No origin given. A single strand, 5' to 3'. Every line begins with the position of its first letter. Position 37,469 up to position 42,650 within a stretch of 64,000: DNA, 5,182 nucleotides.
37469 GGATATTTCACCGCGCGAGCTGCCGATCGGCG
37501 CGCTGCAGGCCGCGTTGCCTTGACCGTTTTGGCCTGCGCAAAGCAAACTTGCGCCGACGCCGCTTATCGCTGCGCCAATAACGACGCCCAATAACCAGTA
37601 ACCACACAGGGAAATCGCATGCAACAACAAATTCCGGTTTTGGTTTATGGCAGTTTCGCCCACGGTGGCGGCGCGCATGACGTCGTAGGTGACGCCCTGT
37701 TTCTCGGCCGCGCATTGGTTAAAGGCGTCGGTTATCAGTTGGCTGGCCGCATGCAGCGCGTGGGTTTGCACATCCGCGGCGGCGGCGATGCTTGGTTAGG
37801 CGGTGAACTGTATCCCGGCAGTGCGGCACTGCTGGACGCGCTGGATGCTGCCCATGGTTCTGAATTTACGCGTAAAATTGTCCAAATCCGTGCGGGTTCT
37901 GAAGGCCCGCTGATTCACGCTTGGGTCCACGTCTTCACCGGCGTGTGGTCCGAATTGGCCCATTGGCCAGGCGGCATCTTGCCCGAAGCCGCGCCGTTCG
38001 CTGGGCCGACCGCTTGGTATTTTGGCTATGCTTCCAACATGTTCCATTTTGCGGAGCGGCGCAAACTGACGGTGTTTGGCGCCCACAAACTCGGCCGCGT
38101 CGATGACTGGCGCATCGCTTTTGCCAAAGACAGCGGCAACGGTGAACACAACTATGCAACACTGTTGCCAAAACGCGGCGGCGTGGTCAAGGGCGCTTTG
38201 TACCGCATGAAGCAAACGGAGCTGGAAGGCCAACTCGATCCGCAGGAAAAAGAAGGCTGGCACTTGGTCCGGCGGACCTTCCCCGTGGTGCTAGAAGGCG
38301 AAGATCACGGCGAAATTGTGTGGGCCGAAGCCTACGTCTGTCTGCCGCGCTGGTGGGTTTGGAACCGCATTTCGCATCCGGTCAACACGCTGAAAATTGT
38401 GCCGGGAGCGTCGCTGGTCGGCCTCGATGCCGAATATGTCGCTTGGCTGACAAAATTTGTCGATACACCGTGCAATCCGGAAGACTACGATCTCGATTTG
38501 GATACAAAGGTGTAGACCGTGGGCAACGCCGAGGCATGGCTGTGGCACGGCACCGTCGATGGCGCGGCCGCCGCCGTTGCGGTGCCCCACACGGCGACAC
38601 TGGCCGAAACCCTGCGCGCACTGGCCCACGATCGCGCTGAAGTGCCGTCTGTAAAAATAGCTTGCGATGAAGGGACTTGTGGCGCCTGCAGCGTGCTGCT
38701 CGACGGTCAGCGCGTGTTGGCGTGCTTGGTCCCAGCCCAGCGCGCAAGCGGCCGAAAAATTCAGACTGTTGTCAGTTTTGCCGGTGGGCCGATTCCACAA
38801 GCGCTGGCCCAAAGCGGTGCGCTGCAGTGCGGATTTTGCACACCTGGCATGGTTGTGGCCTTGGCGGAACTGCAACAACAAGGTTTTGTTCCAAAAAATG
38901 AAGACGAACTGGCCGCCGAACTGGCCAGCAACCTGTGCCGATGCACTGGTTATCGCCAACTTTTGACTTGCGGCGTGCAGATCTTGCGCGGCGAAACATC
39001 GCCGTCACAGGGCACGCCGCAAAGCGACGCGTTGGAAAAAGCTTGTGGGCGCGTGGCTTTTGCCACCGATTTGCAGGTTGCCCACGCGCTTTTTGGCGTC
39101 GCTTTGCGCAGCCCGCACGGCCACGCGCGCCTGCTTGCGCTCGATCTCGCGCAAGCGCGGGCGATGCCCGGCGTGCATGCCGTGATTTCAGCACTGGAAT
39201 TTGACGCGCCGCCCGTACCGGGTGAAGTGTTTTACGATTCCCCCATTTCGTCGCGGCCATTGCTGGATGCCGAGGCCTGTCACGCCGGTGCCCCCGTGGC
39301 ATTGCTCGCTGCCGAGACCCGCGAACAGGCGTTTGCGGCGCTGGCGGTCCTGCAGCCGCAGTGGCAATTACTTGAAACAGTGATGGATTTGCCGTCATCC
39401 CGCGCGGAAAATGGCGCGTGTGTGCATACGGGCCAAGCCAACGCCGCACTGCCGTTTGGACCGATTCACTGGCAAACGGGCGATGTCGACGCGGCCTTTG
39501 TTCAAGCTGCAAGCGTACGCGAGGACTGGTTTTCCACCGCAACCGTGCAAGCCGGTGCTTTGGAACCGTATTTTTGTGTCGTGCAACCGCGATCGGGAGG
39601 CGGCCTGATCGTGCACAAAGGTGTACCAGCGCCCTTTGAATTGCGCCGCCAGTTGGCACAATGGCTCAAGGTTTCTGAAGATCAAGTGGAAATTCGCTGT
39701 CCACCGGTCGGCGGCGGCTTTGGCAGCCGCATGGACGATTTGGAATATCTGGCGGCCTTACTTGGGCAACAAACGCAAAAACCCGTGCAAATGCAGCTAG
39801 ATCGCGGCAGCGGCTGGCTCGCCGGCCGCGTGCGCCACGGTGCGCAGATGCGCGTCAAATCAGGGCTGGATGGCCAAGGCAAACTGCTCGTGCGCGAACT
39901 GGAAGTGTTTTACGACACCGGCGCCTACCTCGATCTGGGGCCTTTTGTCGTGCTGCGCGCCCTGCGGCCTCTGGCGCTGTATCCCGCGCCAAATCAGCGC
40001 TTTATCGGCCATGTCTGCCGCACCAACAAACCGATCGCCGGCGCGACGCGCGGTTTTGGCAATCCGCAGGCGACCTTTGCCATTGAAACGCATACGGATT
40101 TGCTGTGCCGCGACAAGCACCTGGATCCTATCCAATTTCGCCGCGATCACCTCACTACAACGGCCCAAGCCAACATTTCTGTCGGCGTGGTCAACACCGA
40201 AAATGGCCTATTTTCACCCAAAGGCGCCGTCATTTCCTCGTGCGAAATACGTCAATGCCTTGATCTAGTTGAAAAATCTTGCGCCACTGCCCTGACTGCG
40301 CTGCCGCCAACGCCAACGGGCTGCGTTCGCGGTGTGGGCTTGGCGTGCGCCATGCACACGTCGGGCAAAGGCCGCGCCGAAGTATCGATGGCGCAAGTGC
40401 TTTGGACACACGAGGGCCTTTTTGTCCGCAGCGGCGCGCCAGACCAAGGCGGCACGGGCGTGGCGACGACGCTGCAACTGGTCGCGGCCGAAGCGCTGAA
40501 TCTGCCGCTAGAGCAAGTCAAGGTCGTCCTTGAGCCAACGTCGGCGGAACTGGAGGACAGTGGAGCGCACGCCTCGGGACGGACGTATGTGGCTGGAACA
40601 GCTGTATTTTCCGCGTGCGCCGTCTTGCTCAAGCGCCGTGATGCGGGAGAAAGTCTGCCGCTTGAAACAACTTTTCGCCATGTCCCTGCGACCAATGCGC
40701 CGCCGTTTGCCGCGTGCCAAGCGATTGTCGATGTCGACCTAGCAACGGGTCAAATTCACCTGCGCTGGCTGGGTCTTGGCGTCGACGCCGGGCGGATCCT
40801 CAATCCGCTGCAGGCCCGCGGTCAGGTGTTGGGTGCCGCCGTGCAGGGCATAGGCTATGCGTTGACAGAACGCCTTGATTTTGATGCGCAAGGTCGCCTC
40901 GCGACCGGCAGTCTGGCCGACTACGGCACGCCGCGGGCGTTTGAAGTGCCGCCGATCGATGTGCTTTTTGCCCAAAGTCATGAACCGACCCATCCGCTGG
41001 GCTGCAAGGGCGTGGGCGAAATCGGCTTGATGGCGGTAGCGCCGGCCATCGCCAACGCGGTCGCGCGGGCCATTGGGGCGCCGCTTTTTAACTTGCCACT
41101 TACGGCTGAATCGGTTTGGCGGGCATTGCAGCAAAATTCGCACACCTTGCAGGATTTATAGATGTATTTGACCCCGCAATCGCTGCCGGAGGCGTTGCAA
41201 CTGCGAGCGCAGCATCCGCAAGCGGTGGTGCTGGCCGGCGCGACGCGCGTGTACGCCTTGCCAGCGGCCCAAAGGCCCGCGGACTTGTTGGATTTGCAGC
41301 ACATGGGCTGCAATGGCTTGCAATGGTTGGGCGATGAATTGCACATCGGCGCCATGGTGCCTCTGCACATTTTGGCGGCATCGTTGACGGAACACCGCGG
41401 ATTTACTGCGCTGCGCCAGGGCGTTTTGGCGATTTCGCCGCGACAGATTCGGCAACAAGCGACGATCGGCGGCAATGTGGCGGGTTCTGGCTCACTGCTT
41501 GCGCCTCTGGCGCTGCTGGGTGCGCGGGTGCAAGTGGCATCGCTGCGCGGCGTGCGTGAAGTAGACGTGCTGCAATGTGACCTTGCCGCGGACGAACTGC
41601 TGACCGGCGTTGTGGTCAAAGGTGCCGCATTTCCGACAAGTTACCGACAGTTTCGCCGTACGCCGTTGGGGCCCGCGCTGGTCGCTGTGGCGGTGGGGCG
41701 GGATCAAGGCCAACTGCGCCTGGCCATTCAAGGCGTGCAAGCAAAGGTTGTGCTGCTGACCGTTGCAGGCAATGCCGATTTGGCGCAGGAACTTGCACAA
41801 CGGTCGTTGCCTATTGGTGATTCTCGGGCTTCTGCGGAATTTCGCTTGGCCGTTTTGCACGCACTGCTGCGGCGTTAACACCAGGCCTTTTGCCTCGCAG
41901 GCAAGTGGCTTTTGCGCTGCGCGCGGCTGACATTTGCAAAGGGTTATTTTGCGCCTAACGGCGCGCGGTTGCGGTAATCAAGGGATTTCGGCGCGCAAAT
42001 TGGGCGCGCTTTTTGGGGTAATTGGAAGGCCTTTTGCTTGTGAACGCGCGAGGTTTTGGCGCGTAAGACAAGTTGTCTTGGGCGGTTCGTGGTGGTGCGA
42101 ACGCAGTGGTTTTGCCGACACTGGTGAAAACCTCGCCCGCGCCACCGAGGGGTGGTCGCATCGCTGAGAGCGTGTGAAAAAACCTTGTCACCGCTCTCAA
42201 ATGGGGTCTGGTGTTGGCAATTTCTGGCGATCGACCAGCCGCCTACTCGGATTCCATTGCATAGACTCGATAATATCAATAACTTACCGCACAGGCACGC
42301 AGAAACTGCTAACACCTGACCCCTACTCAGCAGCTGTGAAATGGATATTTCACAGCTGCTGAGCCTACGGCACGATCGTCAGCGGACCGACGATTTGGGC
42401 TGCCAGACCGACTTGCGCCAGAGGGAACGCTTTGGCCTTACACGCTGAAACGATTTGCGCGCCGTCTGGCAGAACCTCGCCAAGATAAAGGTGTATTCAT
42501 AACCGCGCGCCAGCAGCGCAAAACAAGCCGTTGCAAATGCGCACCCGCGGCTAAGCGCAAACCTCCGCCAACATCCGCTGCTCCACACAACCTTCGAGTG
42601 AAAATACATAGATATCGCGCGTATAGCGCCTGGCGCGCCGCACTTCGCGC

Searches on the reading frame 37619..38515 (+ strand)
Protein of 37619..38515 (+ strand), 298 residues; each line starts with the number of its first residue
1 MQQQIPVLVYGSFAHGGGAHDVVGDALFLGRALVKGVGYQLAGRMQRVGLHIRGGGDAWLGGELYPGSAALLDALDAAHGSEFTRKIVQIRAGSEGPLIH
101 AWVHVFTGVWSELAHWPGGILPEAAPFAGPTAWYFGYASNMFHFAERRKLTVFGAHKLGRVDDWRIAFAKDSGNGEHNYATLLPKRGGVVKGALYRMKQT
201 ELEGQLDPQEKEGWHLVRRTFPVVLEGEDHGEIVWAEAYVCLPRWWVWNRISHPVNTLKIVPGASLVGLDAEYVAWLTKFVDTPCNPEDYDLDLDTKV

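Call 87: search_protein_families(library=pfam, proteins=[window:37619-38515:+], max_evalue=0.0001)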
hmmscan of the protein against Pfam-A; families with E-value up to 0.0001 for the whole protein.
window:37619-38515:+ (298 aa): 1 family
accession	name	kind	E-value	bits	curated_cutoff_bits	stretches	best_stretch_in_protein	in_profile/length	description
PF06094.17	GGACT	-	1.9e-14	54.7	22.8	2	7-107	1-103/120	Gamma-glutamyl cyclotransferase, AIG2-like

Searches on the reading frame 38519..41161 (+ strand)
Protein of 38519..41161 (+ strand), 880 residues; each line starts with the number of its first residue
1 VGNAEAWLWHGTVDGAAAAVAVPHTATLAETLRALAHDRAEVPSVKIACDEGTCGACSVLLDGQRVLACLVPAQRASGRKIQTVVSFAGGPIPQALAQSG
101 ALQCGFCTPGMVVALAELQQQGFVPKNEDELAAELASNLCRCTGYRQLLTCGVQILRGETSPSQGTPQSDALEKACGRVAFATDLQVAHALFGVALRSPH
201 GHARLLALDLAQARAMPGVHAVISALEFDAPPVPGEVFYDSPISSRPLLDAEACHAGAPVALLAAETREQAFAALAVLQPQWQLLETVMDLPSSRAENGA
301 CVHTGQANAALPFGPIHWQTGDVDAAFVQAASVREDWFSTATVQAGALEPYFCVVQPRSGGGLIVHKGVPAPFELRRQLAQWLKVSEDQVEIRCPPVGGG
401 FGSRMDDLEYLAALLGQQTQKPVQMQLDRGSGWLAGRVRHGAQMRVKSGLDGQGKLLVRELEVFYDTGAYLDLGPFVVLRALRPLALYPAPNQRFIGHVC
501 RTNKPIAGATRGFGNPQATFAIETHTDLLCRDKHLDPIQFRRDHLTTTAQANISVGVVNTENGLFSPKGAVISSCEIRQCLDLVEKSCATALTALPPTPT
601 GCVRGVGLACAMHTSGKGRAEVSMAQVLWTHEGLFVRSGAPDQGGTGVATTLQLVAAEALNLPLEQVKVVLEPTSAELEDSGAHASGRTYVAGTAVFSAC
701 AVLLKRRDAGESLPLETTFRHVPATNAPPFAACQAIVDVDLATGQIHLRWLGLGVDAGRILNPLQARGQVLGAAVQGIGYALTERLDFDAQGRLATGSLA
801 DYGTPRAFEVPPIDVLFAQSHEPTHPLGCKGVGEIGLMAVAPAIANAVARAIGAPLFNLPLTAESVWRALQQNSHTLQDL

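Call 23: search_protein_families(library=pfam, proteins=[window:38519-41161:+], max_evalue=0.00001)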
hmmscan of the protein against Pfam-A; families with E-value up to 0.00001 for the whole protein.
window:38519-41161:+ (880 aa): 5 families
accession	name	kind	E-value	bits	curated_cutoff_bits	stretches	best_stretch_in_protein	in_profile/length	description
PF02738.23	MoCoBD_1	-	4.1e-57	193.5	27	1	313-542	11-241/244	Molybdopterin cofactor-binding domain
PF20256.3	MoCoBD_2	-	2.7e-39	135.8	27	2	723-811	195-283/283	Molybdopterin cofactor-binding domain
PF01799.25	Fer2_2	-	2.1e-18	66.6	30.3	1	91-149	13-71/75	[2Fe-2S] binding domain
PF01315.27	Ald_Xan_dh_C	-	6.6e-15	55.8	31.3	1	177-283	2-107/110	Aldehyde oxidase and xanthine dehydrogenase, a/b hammerhead domain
PF13085.11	Fer2_3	-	1e-05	26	27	0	24-81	27-84/107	2Fe-2S iron-sulfur cluster binding domain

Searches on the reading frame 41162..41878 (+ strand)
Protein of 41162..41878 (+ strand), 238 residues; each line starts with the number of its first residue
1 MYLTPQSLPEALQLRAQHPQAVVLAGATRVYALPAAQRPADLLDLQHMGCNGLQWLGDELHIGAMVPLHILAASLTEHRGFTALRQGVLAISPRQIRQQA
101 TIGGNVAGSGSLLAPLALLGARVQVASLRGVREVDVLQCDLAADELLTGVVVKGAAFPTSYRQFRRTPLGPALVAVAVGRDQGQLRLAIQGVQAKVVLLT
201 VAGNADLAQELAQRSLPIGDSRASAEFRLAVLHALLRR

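Call 87: search_protein_families(library=pfam, proteins=[window:41162-41878:+], max_evalue=0.0001)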
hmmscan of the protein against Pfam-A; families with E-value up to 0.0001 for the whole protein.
window:41162-41878:+ (238 aa): 1 family
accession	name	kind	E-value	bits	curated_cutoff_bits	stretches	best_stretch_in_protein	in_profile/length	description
PF00941.27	FAD_binding_5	-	2.1e-20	73.7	27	1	2-136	5-144/170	FAD binding domain in molybdopterin dehydrogenase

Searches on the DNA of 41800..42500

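Call 47: search_rna_families(source=window, start=41800, end=42500, threshold=evalue, max_evalue=10)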
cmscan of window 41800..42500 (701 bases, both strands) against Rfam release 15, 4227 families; matches with E-value up to 10: 4.
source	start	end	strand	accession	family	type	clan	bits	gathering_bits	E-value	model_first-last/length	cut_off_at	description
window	42321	42366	-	RF00047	mir-2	Gene; miRNA;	-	19.4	45.5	0.58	1-72/72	no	mir-2 microRNA precursor family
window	42327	42362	-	RF00131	mir-30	Gene; miRNA;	-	19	50.2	0.23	1-77/77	no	mir-30 microRNA precursor family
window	41943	42017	+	RF00513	Trp_leader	Cis-reg; leader;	-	16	41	2.3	1-100/100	no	Tryptophan operon leader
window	42328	42362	-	RF00796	mir-48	Gene; miRNA;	-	15.8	69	3.2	18-59/76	no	mir-48 microRNA precursor family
